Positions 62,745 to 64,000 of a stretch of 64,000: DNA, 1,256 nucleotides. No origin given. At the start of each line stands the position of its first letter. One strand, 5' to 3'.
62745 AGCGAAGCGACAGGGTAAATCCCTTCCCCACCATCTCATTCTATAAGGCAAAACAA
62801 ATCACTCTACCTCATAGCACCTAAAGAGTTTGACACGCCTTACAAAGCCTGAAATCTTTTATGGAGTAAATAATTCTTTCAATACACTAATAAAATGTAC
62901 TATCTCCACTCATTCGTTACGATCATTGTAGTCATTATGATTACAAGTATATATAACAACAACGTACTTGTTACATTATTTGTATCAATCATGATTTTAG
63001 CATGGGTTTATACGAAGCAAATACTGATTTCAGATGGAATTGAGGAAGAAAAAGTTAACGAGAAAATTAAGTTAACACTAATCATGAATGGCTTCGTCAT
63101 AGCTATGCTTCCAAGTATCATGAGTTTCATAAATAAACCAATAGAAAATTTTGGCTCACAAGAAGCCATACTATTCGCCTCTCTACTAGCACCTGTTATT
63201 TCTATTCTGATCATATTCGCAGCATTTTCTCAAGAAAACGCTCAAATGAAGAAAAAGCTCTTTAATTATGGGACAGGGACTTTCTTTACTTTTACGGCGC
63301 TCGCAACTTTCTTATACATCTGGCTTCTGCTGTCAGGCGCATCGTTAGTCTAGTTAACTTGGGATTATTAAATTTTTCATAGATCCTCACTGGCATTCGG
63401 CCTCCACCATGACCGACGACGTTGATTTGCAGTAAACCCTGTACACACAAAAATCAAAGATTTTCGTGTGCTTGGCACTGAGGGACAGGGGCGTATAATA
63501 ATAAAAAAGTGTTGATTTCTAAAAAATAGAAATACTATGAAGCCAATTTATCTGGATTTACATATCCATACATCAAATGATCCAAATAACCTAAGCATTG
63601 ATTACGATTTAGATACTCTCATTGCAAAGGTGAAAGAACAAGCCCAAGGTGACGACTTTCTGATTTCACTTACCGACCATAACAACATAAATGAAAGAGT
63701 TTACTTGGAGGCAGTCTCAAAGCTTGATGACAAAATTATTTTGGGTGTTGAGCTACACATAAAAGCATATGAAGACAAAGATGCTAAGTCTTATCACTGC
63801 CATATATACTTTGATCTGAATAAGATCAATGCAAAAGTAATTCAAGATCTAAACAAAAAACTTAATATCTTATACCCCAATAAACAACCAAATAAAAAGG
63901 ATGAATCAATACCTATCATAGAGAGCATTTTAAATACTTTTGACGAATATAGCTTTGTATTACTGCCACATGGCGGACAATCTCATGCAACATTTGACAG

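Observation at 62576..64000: tRNA-Ser(GCU) followed by a degenerate copy of its own 3' end and an AT-rich segment carrying a PHP-domain gene (integration scar or possible defence island)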

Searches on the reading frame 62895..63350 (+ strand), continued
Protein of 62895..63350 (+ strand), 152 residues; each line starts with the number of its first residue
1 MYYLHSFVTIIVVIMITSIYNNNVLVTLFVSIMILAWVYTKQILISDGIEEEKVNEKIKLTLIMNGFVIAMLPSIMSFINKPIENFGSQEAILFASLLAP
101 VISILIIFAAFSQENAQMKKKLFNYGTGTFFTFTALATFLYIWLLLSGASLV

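Call 99: find_encoding_contigs(protein=P0177, flank=10000, max_places=3)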
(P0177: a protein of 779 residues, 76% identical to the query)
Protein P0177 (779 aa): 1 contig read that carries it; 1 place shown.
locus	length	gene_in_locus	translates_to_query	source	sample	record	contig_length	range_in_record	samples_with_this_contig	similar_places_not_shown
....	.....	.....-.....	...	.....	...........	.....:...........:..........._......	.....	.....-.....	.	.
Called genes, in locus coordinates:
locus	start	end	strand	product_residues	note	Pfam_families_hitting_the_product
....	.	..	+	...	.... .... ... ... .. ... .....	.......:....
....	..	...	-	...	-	-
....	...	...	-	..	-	-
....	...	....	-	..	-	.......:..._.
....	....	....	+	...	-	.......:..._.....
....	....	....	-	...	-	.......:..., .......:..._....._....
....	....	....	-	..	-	-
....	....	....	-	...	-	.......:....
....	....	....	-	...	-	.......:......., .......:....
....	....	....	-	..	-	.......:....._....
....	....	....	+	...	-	-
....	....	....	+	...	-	-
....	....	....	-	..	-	-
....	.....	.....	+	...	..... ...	-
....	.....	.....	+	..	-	-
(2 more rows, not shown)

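Call 100: list_cluster_members(proteins=[P0178, P0056])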
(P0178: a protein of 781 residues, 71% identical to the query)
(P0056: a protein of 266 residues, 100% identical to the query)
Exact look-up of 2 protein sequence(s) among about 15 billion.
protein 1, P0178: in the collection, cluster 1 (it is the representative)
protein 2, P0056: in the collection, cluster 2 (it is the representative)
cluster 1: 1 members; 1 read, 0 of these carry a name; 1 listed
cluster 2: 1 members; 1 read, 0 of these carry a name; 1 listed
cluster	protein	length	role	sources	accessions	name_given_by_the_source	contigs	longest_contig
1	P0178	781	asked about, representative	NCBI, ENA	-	-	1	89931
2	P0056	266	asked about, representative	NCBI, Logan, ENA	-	-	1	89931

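Call 103: search_solved_structures(query=A6, max_evalue=1)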
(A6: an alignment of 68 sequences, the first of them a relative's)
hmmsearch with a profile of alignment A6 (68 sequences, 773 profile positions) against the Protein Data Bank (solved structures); distinct sequences matched with E-value up to 1: 16.
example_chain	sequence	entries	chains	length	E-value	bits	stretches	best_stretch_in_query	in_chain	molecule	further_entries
4nci_A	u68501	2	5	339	0.00035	22.4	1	271-304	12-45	DNA double-strand break repair Rad50 ATPase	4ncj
3qku_A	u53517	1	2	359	0.00037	22.3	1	271-304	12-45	DNA double-strand break repair rad50 ATPase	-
3qkt_A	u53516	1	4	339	0.00043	22.1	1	271-304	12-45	DNA double-strand break repair rad50 ATPase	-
4nch_A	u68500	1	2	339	0.00069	21.4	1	271-304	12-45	DNA double-strand break repair Rad50 ATPase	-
4nck_A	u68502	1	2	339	0.0012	20.5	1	271-304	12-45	DNA double-strand break repair Rad50 ATPase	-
8v46_A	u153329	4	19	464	0.013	17.2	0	264-330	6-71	AriA antitoxin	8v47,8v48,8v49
3qkr_A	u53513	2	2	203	0.03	16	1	271-304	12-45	DNA double-strand break repair rad50 ATPase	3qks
1us8_A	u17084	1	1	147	0.033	15.8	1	270-305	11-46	DNA DOUBLE-STRAND BREAK REPAIR RAD50 ATPASE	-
1ii8_A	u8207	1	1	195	0.033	15.8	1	271-304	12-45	Rad50 ABC-ATPase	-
1f2t_A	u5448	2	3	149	0.034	15.8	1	270-305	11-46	RAD50 ABC-ATPASE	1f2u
8ux9_B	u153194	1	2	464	0.12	14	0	264-330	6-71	AriA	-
8v45_A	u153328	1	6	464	0.12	14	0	264-330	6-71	AriA antitoxin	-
4fwi_B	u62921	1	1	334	0.21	13.2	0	645-722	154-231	ABC-type dipeptide/oligopeptide/nickel transport system, ATPase component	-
3qkr_B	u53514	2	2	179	0.34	12.5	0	642-730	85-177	DNA double-strand break repair rad50 ATPase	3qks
6w2v_A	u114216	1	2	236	0.83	11.2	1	379-510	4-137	Junction 23 DHR14-DHR18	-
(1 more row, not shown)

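Call 113: predict_structure(alignment_id=A6)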
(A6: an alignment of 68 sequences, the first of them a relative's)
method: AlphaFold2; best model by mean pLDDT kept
length: 781 residues; sequences in the alignment: 68
mean_pLDDT: 83.8   pTM: 0.68
mean pLDDT of the five models: 83.8, 82.4, 82.3, 80.1, 79.1
residues with pLDDT >= 90: 243; 70-90: 453; 50-70: 63; < 50: 22
segments of 3 or more residues with pLDDT < 50: 762-781
pLDDT, mean of each block of 10 residues (from residue 1): 91 90 94 95 95 95 93 85 86 92 97 90 87 88 83 75 53 57 87 74 75 90 82 92 84 88 81 93 92 86 89 85 87 81 73 68 82 86 90 93 88 75 79 76 88 90 88 92 89 88 85 83 87 92 89 89 90 86 89 90 84 61 85 84 89 83 87 86 69 81 88 80 90 90 88 77 43 42 33
secondary structure, 60 per line:
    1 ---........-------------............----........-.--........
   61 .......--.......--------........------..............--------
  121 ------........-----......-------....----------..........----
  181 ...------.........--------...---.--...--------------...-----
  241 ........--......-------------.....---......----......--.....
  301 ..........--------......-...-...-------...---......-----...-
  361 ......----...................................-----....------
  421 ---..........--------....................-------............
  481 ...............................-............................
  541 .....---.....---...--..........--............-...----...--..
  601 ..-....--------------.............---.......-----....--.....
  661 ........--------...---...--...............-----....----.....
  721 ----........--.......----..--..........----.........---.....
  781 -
elements in order (helices of 4 or more, strands of 3 or more residues): E4-11 H25-36 E41-48 H53-66 E70-76 E85-92 H99-112 H128-134 E140-145 H153-156 H167-176 E181-183 H190-198 E207-209 E233-235 H241-248 E254-256 E270-274 E278-283 E288-293 H296-310 H319-324 E330-332 E340-342 H346-351 H361-366 H371-405 H411-414 H424-433 H442-461 H469-511 H513-545 E549-553 E557-559 E562-571 H574-584 H599-602 H622-634 E638-644 H656-668 E677-679 H688-702 E708-711 H716-720 E725-732 E735-741 H752-759 H764-772 H776-780

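Call 115: fold_search(model_id=the predicted structure, library=pdb)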
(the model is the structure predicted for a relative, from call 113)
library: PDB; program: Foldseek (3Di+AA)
matches with E <= 10: 745; with E <= 0.001: 34
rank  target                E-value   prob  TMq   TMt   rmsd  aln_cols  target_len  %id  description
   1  6qj1                  6.4e-08  1.00  0.20  0.34  23.5       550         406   12  Crystal structure of the C. thermophilum condensin Smc2 ATPase head (crystal from I) (released 2019-07-03)
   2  5xei                  1.1e-06  1.00  0.21  0.31  31.7       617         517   14  Crystal structure of the Smc head domain with a coiled coil and joint derived from Pyrococcus yayanosii (released 2017-06-07)
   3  8roi_A                4.1e-06  1.00  0.21  0.38  23.3       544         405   12  Human cohesin SMC3-HD(EQ)/RAD21-N complex - ADP-bound conformation (released 2024-09-11)
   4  6yvv_B                5.7e-06  1.00  0.21  0.33  27.0       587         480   12  Condensin complex from S.cerevisiae ATP-free apo bridged state (released 2020-07-15)
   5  8roh_A                6.0e-06  1.00  0.22  0.40  21.4       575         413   12  Human cohesin SMC3-HD(EQ)/RAD21-N complex - Apo conformation (released 2024-09-11)
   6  5xns_A                6.4e-06  1.00  0.21  0.38  21.9       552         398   12  Crystal structure of the Smc head domain with an extended coiled coil bound to the C-terminal domain of ScpA derived f (released 2017-08-02)
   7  4ad8                  7.1e-06  1.00  0.23  0.36  22.9       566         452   12  Crystal structure of a deletion mutant of Deinococcus radiodurans RecN (released 2012-12-12)
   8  6qpq_C                1.3e-05  1.00  0.21  0.38  22.9       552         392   13  The structure of the cohesin head module elucidates the mechanism of ring opening (released 2020-02-05)
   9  8rok_C                1.5e-05  1.00  0.22  0.41  21.4       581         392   11  Human cohesin SMC3-HD(EQ)/RAD21-N complex - ATP-Mg-bound conformation - Form 1 (released 2024-09-11)
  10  8rol_A                1.9e-05  1.00  0.22  0.39  21.4       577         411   11  Human cohesin SMC3-HD(EQ)/RAD21-N complex - ATP-Mg-bound conformation - Form 2 (released 2024-09-11)
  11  3auy_B                1.9e-05  1.00  0.19  0.38  24.3       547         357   14  Crystal structure of Rad50 bound to ADP (released 2011-05-25)
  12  7nyw_A                2.5e-05  1.00  0.22  0.24  30.4       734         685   11  Cryo-EM structure of the MukBEF-MatP-DNA head module (released 2021-07-07)
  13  3auy_A                3.0e-05  1.00  0.19  0.37  24.1       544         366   14  Crystal structure of Rad50 bound to ADP (released 2011-05-25)
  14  9qxx_A                3.0e-05  1.00  0.15  0.16  47.4       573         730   10  JetABC DNA loaded state dimer (released 2025-10-01)
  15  7w1m_A                3.7e-05  1.00  0.20  0.36  23.8       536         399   12  Cryo-EM structure of human cohesin-CTCF-DNA complex (released 2023-05-31)
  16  4iqj_C                5.7e-05  1.00  0.20  0.14   5.3       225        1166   16  Structure of PolIIIalpha-Tauc-DNA complex suggests an atomic model of the replisome (released 2013-03-13)
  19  4iqj_A                9.8e-05  1.00  0.19  0.13   5.8       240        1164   16  Structure of PolIIIalpha-Tauc-DNA complex suggests an atomic model of the replisome (released 2013-03-13)
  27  4iqj_D                3.5e-04  1.00  0.19  0.13   5.3       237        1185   16  Structure of PolIIIalpha-Tauc-DNA complex suggests an atomic model of the replisome (released 2013-03-13)
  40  4iqj_B                1.4e-03  1.00  0.20  0.14   5.0       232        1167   14  Structure of PolIIIalpha-Tauc-DNA complex suggests an atomic model of the replisome (released 2013-03-13)
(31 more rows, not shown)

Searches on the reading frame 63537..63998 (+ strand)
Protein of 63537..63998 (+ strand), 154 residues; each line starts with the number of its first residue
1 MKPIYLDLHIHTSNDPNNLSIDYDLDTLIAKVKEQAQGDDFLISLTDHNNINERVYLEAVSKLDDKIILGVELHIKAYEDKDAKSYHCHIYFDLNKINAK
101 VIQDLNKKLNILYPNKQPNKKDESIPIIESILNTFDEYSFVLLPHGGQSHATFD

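Call 9: search_protein_families(library=pfam, proteins=[window:63537-63998:+], max_evalue=0.01)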
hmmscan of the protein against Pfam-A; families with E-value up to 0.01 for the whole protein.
window:63537-63998:+ (154 aa): 1 family
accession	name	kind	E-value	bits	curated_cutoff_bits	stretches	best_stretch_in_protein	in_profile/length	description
PF02811.25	PHP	-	0.0017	19.2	26.4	1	7-90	1-77/164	PHP domain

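Call 10: search_protein_families(library=ncbifam, proteins=[window:63537-63998:+], max_evalue=0.1)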
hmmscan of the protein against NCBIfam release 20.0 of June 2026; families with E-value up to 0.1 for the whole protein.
window:63537-63998:+ (154 aa): 2 families
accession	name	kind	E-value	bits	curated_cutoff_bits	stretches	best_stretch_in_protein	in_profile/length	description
NF001240.0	PRK00216.1-1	equivalog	0.078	12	378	1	87-149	136-197/251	bifunctional demethylmenaquinone methyltransferase/2-methoxy-6-polyprenyl-1,4-benzoquinol methylase UbiE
NF038032.1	CehA_McbA_metalo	domain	0.086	12.2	80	1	6-73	5-67/315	CehA/McbA family metallohydrolase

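Call 11: search_protein_families(library=padloc, proteins=[window:63537-63998:+], max_evalue=0.1)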
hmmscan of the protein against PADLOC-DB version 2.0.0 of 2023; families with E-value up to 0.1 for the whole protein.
window:63537-63998:+ (154 aa): 1 family
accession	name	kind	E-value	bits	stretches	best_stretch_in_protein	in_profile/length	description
PDLC04680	PDC-M49A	-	0.00021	18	1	6-145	4-125/674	-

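Call 13: find_homologous_proteins(query=window:63537-63998:+)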
Query window:63537-63998:+ (154 aa): 55 proteins with E <= 0.001 among 70 candidates.
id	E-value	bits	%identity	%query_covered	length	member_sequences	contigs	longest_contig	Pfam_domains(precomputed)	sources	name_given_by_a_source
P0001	5.9e-64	233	72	100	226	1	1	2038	-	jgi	-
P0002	1.2e-60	222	65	100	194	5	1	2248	-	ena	-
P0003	4.9e-55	204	60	100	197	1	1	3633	-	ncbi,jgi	-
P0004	1.5e-54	202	59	100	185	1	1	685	-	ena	-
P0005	2.9e-51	192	61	100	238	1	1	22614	-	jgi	-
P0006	6.4e-50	187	60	100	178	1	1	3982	-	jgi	jgi:hypothetical protein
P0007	4.4e-48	181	60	100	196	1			-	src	-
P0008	7.7e-48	181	56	100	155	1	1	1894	-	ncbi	ncbi:MAG TPA: ATPase, partial [Flavobacterium sp.]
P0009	2.2e-47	179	58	100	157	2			-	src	-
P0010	3.2e-47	179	57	100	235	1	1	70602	-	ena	-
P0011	1.5e-46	176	55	100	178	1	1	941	-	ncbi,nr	ncbi:MAG: hypothetical protein GY710_09020 [Desulfobacteraceae bacterium]|nr:hypothetical protein [D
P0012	6.2e-45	171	55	100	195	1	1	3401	-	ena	-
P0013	9.3e-45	171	56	100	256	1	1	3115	-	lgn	-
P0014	1.2e-44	170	56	100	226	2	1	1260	-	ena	-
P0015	1.7e-44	170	55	100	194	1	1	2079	-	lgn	-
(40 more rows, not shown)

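Call 85: predict_structure(alignment_id=A3)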
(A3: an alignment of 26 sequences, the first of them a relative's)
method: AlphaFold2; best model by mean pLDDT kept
length: 226 residues; sequences in the alignment: 26
mean_pLDDT: 76.3   pTM: 0.71
mean pLDDT of the five models: 76.3, 73.5, 73.1, 71.8, 71.1
residues with pLDDT >= 90: 98; 70-90: 45; 50-70: 40; < 50: 43
segments of 3 or more residues with pLDDT < 50: 165-168, 174-184, 201-214, 219-222, 224-226
pLDDT, mean of each block of 10 residues (from residue 1): 84 95 96 91 96 98 96 84 83 95 98 92 86 88 68 63 53 45 47 55 37 47 42
secondary structure, 60 per line:
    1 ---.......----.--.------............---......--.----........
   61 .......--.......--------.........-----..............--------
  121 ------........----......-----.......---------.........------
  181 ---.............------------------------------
elements in order: E4-10 H25-36 E40-45 H53-66 E70-76 E85-93 H99-112 H128-134 E139-144 H150-156 H166-174 H184-196

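Call 87: fold_search(model_id=the predicted structure, library=pdb)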
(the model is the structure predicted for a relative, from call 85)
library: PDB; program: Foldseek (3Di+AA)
matches with E <= 10: 695; with E <= 0.001: 8
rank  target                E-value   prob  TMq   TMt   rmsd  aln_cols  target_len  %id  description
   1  7ug9                  8.8e-05  1.00  0.42  0.45   8.1       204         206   14  Crystal structure of RNase AM PHP domain (released 2022-08-31)
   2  3o0f                  8.8e-05  1.00  0.39  0.32  12.7       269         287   12  Crystal structure of a putative metal-dependent phosphoesterase (BAD_1165) from bifidobacterium adolescentis atcc 15703  (released 2010-08-25)
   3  2yb1                  1.9e-04  1.00  0.43  0.35   8.3       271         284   17  Structure of an amidohydrolase from Chromobacterium violaceum (EFI target EFI-500202) with bound Mn, AMP and phosphate. (released 2011-03-16)
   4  3e0f                  2.0e-04  0.99  0.36  0.30  12.8       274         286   12  Crystal structure of a putative metal-dependent phosphoesterase (bad_1165) from bifidobacterium adolescentis atcc 15703  (released 2008-09-02)
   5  4iqj_C                2.5e-04  1.00  0.45  0.11   7.1       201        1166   17  Structure of PolIIIalpha-Tauc-DNA complex suggests an atomic model of the replisome (released 2013-03-13)
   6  9etk                  3.9e-04  0.99  0.39  0.33  10.2       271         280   10  Crystal structure of Vibrio cholerae RNase AM (released 2024-09-11)
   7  4iqj_D                5.3e-04  1.00  0.43  0.10   7.3       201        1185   16  Structure of PolIIIalpha-Tauc-DNA complex suggests an atomic model of the replisome (released 2013-03-13)
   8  4iqj_A                9.5e-04  1.00  0.44  0.11   7.0       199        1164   18  Structure of PolIIIalpha-Tauc-DNA complex suggests an atomic model of the replisome (released 2013-03-13)
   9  4iqj_B                2.8e-03  1.00  0.45  0.11   7.0       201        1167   18  Structure of PolIIIalpha-Tauc-DNA complex suggests an atomic model of the replisome (released 2013-03-13)
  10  1v0s                  5.4e-02  0.14  0.20  0.11  14.3       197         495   15  Uninhibited form of Phospholipase D from Streptomyces sp. strain PMF (released 2004-06-03)
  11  5t11_B                6.2e-02  0.18  0.14  0.19   9.0        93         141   11  PelC L103M dodecamer from Paraburkholderia phytofirmans, space group C2 (released 2017-03-15)
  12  7e0m_B                6.6e-02  0.23  0.19  0.12   8.4       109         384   11  Crystal structure of phospholipase D (released 2021-12-22)
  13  5t0z_B                7.5e-02  0.20  0.17  0.21   8.5        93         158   11  PelC from Geobacter metallireducens (released 2017-03-15)
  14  1v0r                  8.5e-02  0.16  0.23  0.13  13.9       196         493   13  Tungstate-inhibited phospholipase D from Streptomyces sp. strain PMF (released 2004-06-03)
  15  1f0i                  9.1e-02  0.35  0.21  0.11   8.9       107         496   13  THE FIRST CRYSTAL STRUCTURE OF A PHOSPHOLIPASE D (released 2001-05-16)
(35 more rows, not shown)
